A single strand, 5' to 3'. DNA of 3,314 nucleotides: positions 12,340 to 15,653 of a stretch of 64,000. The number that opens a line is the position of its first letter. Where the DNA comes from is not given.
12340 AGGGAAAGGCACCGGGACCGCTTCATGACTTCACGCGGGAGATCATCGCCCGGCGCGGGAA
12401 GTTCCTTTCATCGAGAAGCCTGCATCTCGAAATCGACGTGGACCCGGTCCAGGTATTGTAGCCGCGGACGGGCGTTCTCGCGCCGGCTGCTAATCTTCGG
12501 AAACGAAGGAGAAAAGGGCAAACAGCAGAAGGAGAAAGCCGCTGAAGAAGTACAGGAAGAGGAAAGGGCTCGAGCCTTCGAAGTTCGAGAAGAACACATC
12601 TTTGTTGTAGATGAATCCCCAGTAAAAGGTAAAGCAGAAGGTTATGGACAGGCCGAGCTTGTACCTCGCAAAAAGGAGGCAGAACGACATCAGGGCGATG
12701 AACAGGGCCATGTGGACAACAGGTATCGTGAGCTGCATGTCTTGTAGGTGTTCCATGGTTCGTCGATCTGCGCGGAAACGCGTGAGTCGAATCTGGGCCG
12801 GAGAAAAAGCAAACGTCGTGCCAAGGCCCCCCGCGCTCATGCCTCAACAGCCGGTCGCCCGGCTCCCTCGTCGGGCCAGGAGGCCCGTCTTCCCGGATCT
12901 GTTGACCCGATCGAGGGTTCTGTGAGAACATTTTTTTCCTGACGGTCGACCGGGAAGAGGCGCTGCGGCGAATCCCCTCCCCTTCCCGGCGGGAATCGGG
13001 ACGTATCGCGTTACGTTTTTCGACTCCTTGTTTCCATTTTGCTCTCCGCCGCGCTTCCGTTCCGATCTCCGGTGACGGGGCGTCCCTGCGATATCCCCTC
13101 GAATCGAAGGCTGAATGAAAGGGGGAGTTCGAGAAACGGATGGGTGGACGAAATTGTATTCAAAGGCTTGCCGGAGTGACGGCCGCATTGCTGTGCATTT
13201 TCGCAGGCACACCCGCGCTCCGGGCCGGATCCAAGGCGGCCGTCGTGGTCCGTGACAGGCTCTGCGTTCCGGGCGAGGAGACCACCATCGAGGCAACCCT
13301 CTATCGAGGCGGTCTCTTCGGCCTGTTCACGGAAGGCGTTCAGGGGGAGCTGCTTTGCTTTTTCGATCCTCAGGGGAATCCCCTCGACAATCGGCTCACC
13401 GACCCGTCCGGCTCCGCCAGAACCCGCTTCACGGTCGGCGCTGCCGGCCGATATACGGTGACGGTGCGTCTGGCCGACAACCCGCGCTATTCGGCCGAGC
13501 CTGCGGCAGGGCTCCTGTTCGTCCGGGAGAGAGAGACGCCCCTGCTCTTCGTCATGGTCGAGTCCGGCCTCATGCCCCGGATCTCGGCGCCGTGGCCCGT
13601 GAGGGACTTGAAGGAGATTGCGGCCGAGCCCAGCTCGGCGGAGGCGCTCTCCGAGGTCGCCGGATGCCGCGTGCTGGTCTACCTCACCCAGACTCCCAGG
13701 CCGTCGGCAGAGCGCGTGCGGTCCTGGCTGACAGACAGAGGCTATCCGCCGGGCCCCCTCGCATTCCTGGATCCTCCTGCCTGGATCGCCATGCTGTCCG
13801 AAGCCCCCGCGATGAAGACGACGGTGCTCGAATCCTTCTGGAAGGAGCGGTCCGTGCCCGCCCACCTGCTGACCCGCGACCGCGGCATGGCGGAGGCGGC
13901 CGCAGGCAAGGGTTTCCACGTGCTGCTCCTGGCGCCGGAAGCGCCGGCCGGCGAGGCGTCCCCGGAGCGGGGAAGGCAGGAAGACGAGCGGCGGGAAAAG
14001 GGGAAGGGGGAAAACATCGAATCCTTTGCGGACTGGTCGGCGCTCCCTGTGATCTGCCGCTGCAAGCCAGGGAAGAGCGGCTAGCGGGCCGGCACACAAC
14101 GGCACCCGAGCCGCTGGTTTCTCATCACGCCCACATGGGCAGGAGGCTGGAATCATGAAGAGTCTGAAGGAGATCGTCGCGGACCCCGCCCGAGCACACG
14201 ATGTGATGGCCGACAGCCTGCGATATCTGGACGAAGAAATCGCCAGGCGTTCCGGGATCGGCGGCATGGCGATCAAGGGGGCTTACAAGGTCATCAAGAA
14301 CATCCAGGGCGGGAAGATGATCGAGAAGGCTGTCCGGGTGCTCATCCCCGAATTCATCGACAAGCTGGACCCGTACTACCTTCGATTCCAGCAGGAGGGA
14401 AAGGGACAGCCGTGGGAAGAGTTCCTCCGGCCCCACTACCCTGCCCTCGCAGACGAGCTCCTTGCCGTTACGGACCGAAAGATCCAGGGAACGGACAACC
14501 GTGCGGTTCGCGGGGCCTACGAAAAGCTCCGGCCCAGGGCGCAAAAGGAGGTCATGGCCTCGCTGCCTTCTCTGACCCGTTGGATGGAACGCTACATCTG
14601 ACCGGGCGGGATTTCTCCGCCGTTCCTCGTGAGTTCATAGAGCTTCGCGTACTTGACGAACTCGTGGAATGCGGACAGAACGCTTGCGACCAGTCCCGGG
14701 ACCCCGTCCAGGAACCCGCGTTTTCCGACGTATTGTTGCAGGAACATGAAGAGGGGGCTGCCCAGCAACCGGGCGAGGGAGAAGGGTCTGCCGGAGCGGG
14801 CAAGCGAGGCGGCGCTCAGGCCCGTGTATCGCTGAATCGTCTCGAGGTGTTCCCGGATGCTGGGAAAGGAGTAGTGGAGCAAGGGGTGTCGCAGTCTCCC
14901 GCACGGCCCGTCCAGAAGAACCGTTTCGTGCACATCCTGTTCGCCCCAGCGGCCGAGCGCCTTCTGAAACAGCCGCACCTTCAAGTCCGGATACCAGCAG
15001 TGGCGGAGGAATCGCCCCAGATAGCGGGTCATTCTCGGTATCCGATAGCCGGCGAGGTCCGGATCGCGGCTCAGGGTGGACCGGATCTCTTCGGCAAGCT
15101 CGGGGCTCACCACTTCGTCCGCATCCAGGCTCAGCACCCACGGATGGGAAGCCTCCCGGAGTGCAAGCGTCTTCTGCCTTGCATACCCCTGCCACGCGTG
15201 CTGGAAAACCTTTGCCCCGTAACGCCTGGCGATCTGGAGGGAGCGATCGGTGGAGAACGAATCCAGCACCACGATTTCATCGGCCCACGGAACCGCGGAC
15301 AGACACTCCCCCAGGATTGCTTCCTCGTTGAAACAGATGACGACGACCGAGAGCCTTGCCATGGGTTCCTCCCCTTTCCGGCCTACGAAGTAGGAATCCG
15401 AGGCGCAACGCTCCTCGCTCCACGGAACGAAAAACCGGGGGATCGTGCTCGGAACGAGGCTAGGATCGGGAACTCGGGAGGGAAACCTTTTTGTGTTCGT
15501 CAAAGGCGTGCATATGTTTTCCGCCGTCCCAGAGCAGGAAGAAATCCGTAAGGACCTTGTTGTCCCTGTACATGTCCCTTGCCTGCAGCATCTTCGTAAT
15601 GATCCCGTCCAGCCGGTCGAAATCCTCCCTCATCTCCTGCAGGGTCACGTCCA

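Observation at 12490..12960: Consensus sigma-54 promoter dedicated to a tiny hydrophobic membrane protein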

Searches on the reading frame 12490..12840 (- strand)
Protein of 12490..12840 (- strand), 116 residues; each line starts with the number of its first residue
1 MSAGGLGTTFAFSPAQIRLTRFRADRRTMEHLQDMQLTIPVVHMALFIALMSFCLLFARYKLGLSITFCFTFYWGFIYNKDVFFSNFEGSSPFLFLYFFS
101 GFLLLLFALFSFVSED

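Call 6: search_protein_families(library=pfam, proteins=[window:12490-12840:-], max_evalue=0.1)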
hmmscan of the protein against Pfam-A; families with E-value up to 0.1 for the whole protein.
window:12490-12840:- (116 aa): 0 families

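Call 8: find_homologous_proteins(query=window:12490-12840:-, max_evalue=0.01)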
Query window:12490-12840:- (116 aa): 49 proteins with E <= 0.01 among 69 candidates.
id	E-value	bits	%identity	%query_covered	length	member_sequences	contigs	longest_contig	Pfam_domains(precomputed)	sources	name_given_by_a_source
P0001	4.8e-51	190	79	98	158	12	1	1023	-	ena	-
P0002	3.7e-49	184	84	88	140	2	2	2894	-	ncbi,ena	-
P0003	5.8e-49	183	79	95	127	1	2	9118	-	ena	-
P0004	9.5e-49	183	77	99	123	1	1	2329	-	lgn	-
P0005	9.5e-49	183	77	99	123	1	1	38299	-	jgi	-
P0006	4.2e-48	180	79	92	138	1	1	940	-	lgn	-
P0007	1.2e-47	179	79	97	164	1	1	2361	-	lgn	-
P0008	2.1e-47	178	77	99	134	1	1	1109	-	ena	-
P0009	5.3e-47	177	77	96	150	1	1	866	-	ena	-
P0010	7.3e-47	176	76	98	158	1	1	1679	-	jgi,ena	-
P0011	1.2e-46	176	76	97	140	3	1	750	-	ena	-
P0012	1.6e-45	172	84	85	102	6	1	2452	-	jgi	jgi:hypothetical protein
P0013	5.2e-45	170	85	82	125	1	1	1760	-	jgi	jgi:hypothetical protein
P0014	6.2e-44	167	81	64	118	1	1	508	-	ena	-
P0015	8.2e-44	167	76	86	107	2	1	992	-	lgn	-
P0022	1.3e-40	156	86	76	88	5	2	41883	-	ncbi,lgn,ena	-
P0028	6.4e-32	128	72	76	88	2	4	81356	-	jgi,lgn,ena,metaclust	metaclust:\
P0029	3.4e-31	126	74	71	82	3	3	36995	-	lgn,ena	-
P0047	3.0e-24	104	58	73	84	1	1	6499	-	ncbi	-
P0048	3.8e-21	94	58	70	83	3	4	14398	-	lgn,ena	-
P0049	1.0e-20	92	57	71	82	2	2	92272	-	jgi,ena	-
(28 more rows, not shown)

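Call 12: find_encoding_contigs(protein=P0022, flank=6000, max_places=3)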
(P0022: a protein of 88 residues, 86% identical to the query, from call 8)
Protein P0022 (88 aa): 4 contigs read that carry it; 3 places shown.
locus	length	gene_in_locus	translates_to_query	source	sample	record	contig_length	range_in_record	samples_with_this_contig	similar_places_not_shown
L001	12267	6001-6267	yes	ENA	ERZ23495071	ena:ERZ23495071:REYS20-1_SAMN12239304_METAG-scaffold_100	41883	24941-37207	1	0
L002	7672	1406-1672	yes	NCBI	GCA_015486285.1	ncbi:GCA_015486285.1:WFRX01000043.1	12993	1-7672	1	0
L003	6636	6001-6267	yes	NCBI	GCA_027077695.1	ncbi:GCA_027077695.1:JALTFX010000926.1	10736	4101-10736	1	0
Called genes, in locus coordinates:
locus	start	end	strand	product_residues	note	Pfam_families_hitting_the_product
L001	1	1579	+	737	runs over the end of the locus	-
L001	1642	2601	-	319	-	PF01207:Dus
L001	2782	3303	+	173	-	-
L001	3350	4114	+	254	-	PF00535:Glycos_transf_2, PF13641:Glyco_tranf_2_3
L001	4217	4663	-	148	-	PF21893:DUF6918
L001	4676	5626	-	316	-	-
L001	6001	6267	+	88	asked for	-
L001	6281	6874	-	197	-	PF18074:PriA_C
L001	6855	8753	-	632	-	-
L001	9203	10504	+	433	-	PF00535:Glycos_transf_2 (weak)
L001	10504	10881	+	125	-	PF00072:Response_reg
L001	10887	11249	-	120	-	PF21157:DksA_N, PF01258:zf-dskA_traR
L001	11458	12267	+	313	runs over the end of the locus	PF04015:DUF362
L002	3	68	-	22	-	?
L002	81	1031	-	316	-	-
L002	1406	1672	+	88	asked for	-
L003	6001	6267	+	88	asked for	-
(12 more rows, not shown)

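Call 13: find_encoding_contigs(protein=P0049, flank=6000, max_places=3)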
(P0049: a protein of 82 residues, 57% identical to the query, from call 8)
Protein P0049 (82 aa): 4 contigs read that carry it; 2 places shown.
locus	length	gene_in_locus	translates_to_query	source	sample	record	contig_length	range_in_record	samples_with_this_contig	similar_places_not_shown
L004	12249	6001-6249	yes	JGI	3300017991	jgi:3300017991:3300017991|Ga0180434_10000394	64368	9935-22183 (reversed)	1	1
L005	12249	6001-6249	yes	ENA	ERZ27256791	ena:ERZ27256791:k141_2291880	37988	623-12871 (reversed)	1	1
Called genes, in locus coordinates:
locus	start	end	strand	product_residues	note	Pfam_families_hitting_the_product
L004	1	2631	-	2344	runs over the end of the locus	PF00200:Disintegrin (faint), PF11617:Cu-binding_MopE, PF13385:Laminin_G_3, PF11617:Cu-binding_MopE (weak)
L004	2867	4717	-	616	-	PF02517:Rce1-like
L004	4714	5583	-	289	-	PF00005:ABC_tran, PF13304:AAA_21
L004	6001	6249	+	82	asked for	-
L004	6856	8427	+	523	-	PF00370:FGGY_N, PF02782:FGGY_C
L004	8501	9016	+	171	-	PF09719:C_GCAxxG_C_C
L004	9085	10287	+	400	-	PF03453:MoeA_N, PF00994:MoCF_biosynth, PF03454:MoeA_C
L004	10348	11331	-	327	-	PF00142:Fer4_NifH, PF01656:CbiA, PF02374:ArsA_ATPase (faint), PF06564:CBP_BcsQ, PF09140:MipZ (weak), PF10609:ParA (weak), PF13614:AAA_31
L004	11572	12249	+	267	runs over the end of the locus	PF00551:Formyl_trans_N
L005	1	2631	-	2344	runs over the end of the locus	PF00200:Disintegrin (faint), PF11617:Cu-binding_MopE, PF13385:Laminin_G_3, PF11617:Cu-binding_MopE (weak)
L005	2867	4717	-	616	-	PF02517:Rce1-like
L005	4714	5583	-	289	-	PF00005:ABC_tran, PF13304:AAA_21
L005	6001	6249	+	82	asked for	-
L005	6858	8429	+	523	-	PF00370:FGGY_N, PF02782:FGGY_C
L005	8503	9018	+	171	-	PF09719:C_GCAxxG_C_C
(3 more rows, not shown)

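Call 14: find_encoding_contigs(protein=P0028, flank=6000, max_places=3)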
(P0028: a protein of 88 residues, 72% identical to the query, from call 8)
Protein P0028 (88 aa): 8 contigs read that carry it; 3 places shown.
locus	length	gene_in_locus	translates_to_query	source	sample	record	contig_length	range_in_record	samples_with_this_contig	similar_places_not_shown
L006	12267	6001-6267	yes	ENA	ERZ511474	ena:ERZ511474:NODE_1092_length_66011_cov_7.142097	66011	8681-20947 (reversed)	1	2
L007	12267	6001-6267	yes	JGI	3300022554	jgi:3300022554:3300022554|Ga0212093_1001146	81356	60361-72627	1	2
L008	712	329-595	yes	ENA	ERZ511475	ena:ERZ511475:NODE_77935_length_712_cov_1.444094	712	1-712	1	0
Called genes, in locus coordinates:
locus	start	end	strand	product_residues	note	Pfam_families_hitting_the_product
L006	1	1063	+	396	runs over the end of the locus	PF03739:LptF_LptG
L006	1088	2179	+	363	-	PF03739:LptF_LptG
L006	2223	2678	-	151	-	PF21893:DUF6918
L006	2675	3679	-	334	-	-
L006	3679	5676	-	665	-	PF02730:AFOR_N, PF01314:AFOR_C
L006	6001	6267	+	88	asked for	-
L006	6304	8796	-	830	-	PF17764:PriA_3primeBD, PF04851:ResIII, PF00270:DEAD, PF18319:Zn_ribbon_PriA, PF00271:Helicase_C, PF18074:PriA_C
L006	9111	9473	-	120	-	PF21157:DksA_N, PF01258:zf-dskA_traR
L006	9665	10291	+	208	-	-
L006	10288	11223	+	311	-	PF04015:DUF362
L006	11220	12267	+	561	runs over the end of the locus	PF12801:Fer4_5, PF12838:Fer4_7 (weak), PF13187:Fer4_9 (weak), PF14697:Fer4_21 (weak), PF00037:Fer4 (weak), PF12838:Fer4_7 (weak), PF14697:Fer4_21 (weak), PF12838:Fer4_7, +8 more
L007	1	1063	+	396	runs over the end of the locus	PF03739:LptF_LptG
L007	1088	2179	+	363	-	PF03739:LptF_LptG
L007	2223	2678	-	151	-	PF21893:DUF6918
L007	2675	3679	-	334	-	-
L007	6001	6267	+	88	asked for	-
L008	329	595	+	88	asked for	-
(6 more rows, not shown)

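Call 16: find_encoding_contigs(protein=P0029, flank=6000, max_places=2)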
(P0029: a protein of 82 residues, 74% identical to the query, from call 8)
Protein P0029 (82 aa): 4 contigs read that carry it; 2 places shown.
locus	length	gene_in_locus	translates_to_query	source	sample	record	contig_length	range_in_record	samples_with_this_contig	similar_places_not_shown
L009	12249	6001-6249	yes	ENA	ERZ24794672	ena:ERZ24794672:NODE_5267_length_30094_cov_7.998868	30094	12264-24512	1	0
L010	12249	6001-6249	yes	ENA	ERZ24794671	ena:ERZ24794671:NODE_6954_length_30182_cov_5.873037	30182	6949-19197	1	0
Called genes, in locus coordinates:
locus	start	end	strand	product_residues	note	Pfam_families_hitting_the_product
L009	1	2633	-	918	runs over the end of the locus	PF01326:PPDK_N, PF27448:Rph_4th, PF00391:PEP-utilizers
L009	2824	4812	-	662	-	PF02730:AFOR_N, PF01314:AFOR_C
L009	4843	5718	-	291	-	-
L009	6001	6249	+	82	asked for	-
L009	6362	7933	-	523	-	PF00370:FGGY_N, PF02782:FGGY_C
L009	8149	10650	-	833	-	PF17764:PriA_3primeBD, PF04851:ResIII, PF00270:DEAD, PF18319:Zn_ribbon_PriA, PF00271:Helicase_C (weak), PF18074:PriA_C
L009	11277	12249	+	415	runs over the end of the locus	PF00535:Glycos_transf_2 (weak)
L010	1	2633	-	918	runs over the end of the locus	PF01326:PPDK_N, PF27448:Rph_4th, PF00391:PEP-utilizers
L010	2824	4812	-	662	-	PF02730:AFOR_N, PF01314:AFOR_C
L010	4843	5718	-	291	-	-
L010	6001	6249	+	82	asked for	-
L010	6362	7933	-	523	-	PF00370:FGGY_N, PF02782:FGGY_C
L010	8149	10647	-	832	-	PF17764:PriA_3primeBD, PF04851:ResIII, PF00270:DEAD, PF18319:Zn_ribbon_PriA, PF00271:Helicase_C (weak), PF18074:PriA_C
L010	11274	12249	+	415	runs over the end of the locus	PF00535:Glycos_transf_2 (weak)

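Call 17: find_encoding_contigs(protein=P0047, flank=6000, max_places=2)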
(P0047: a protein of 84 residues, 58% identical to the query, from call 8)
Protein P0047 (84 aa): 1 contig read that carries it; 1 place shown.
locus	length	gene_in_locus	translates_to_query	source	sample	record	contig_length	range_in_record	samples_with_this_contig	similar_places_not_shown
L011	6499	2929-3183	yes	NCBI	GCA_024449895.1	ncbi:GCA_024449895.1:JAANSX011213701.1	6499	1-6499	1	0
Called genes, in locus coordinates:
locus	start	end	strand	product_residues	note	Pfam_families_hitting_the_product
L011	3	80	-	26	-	?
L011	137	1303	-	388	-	PF04015:DUF362, PF14697:Fer4_21 (faint), PF00037:Fer4, PF12797:Fer4_2 (weak), PF12837:Fer4_6 (faint), PF13237:Fer4_10, PF12838:Fer4_7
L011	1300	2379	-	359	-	-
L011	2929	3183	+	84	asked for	-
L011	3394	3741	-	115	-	PF00460:Flg_bb_rod (weak), PF06429:Flg_bbr_C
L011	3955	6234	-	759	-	PF17764:PriA_3primeBD, PF04851:ResIII, PF00270:DEAD, PF18319:Zn_ribbon_PriA, PF00271:Helicase_C, PF18074:PriA_C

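Call 18: find_encoding_contigs(protein=P0048, flank=6000, max_places=2)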
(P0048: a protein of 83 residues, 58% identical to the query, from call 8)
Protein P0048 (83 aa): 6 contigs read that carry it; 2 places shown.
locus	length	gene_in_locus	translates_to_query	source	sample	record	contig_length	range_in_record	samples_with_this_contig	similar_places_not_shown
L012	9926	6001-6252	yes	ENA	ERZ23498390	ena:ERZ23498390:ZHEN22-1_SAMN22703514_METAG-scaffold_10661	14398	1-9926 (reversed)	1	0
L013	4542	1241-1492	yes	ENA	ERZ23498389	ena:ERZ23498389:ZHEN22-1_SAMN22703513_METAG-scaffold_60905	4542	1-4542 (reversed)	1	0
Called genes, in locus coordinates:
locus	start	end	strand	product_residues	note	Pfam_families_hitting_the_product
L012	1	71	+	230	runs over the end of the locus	-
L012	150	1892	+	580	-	PF12838:Fer4_7 (faint), PF13183:Fer4_8, PF13237:Fer4_10 (faint), PF13534:Fer4_17, PF02754:CCG, PF00072:Response_reg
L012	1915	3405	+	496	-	PF00989:PAS (faint), PF08448:PAS_4, PF13188:PAS_8 (faint), PF13426:PAS_9, PF08448:PAS_4, PF13426:PAS_9 (weak), PF02518:HATPase_c, PF14501:HATPase_c_5 (weak)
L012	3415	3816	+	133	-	PF00072:Response_reg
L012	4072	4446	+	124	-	PF00072:Response_reg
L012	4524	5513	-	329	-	PF02517:Rce1-like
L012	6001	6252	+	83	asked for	-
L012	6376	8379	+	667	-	PF00370:FGGY_N, PF02782:FGGY_C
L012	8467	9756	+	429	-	PF03453:MoeA_N, PF00994:MoCF_biosynth, PF03454:MoeA_C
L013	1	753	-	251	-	?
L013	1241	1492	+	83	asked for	-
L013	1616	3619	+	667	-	PF00370:FGGY_N, PF02782:FGGY_C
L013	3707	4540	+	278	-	?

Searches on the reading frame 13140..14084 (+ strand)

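Call 6: search_protein_families(library=pfam, proteins=[window:13140-14084:+], max_evalue=0.1)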
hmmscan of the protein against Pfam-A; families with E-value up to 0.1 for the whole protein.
window:13140-14084:+ (314 aa): 4 families
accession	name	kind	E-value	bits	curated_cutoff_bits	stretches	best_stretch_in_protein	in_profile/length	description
PF02369.22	Big_1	-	0.024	15.2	34.9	1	85-114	54-83/93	Bacterial Ig-like domain (group 1)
PF24694.1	LNS2_PITM1-3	-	0.052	14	27.7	1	179-236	40-92/124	PITM 1-3, LNS2 domain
PF00630.25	Filamin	-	0.053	14.8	26.9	1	74-115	44-86/93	Filamin/ABP280 repeat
PF09949.15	APP1_cat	-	0.093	13.1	27.1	0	172-212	49-88/154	Phosphatidate phosphatase APP1, catalytic domain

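Call 26: search_protein_families(library=ncbifam, proteins=[window:13140-14084:+], max_evalue=1)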
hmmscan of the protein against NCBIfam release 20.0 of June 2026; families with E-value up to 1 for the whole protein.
window:13140-14084:+ (314 aa): 0 families

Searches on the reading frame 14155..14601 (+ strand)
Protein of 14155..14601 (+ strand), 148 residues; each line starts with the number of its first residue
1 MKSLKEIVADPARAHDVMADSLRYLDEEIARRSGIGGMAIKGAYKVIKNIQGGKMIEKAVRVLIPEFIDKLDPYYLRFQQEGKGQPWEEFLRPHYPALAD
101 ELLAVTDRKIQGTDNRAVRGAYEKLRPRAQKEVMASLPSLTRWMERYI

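Call 6: search_protein_families(library=pfam, proteins=[window:14155-14601:+], max_evalue=0.1)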
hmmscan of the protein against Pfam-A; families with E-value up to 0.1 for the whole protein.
window:14155-14601:+ (148 aa): 1 family
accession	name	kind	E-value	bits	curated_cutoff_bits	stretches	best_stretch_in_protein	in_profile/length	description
PF21893.1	DUF6918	-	4e-39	134.7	27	1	4-147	1-140/141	Family of unknown function (DUF6918)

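Call 26: search_protein_families(library=ncbifam, proteins=[window:14155-14601:+], max_evalue=1)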
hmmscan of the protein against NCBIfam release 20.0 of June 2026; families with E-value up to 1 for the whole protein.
window:14155-14601:+ (148 aa): 0 families

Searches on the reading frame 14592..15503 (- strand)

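Call 6: search_protein_families(library=pfam, proteins=[window:14592-15503:-], max_evalue=0.1)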
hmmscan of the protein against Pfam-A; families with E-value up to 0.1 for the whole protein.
window:14592-15503:- (303 aa): 3 families
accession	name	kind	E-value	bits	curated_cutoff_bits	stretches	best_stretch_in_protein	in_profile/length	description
PF00535.33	Glycos_transf_2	-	4.5e-19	69.4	23.3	1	52-157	1-117/168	Glycosyl transferase family 2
PF13641.12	Glyco_tranf_2_3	-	9.9e-05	22.9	27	1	50-152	2-120/230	Glycosyltransferase like family 2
PF13704.12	Glyco_tranf_2_4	-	0.0026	18.7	27.5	1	59-132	2-84/98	Glycosyl transferase family 2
